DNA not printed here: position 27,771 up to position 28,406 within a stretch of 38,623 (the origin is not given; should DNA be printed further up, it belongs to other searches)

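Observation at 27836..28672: Self-contained AT-rich two-gene operon (small soluble protein plus TM protein) inserted next to P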

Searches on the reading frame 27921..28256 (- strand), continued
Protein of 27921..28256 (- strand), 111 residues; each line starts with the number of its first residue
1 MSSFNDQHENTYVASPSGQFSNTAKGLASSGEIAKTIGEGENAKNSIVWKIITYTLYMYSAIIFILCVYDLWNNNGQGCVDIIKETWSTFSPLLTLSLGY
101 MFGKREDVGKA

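Call 101: search_dna_similar(query=window:27921-28256:-, collection=plasmids, mode=protein, max_evalue=0.001, max_rows=20)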
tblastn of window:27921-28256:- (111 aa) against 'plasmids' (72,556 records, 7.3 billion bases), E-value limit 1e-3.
Records with a match: 5; places in all: 5; records where one place covers at least 80% of the query: 1.
Best place of each record, by identity: 60-80% 1; <60% 4.
By first word of the organism name: Escherichia 4; Pantoea 1.
By predicted mobility (MOB-suite, as given by PLSDB): mobilizable 4; non-mobilizable 1.
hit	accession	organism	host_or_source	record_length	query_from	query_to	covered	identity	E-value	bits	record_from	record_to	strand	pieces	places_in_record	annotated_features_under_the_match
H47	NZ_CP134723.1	Pantoea agglomerans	Allium cepa,cell culture,bulb ...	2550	1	106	95%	64.2%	6e-35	132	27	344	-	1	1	hypothetical protein | DUF6864 domain-containing function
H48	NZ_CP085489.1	Escherichia coli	soil suspension,Top soil and leaf litter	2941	37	106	63%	51.4%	1e-17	84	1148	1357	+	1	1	hypothetical protein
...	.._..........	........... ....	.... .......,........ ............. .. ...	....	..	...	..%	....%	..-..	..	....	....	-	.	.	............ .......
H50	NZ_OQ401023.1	Escherichia coli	-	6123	37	106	63%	51.4%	1e-17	84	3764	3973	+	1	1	hypothetical protein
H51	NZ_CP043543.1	Escherichia coli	Sus scrofa,Pig rectal swab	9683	37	106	63%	51.4%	1e-17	84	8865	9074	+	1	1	hypothetical protein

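Call 104: get_annotated_region(hit=H46, flank=5000)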
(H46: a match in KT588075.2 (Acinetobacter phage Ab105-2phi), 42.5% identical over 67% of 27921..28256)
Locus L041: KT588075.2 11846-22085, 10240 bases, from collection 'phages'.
description: Acinetobacter phage Ab105-2phi, complete genome.
organism: Acinetobacter phage Ab105-2phi (NCBI taxid 1718841)
taxonomy: Viruses; Duplodnaviria; Heunggongvirae; Uroviricota; Caudoviricetes; Vieuvirus
host: Acinetobacter baumannii Ab105; source: -; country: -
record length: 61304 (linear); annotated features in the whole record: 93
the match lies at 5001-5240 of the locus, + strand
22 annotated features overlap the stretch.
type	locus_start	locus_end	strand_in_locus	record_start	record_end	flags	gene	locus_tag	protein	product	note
CDS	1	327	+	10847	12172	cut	-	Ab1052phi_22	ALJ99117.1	replicative DNA helicase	ORF22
CDS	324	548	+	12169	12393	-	-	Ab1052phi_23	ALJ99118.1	hypothetical protein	ORF23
CDS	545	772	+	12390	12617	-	-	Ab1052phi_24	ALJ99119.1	integrase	ORF24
CDS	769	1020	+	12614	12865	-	-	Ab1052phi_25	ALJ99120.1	DnaB-like helicase protein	ORF25; DnaB-like helicase C terminal domain protein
CDS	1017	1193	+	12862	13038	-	-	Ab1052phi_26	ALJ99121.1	hypothetical protein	ORF26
CDS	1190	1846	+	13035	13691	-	-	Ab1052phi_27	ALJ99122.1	methyltransferase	ORF27; methyltransferase (SAM or AdoMet-MTase)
CDS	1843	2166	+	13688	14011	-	-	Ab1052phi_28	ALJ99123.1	hypothetical protein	ORF28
CDS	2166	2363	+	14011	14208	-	-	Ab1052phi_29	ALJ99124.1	hypothetical protein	ORF29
CDS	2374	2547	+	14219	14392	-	-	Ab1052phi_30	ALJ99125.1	putative DnaJ-class molecular chaperone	ORF30; DnaJ-class molecular chaperone with C-terminal Zn finger domain, putative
CDS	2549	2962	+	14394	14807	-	-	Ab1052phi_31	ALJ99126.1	hypothetical protein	ORF31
CDS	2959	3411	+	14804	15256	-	-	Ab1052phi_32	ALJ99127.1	hypothetical protein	ORF32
CDS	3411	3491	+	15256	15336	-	-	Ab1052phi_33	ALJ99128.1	hypothetical protein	ORF33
CDS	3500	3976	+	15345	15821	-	-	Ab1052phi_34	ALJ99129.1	hypothetical protein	ORF34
CDS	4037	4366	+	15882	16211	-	-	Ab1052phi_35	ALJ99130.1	hypothetical protein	ORF35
CDS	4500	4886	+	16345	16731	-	-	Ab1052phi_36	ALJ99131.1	hypothetical protein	ORF36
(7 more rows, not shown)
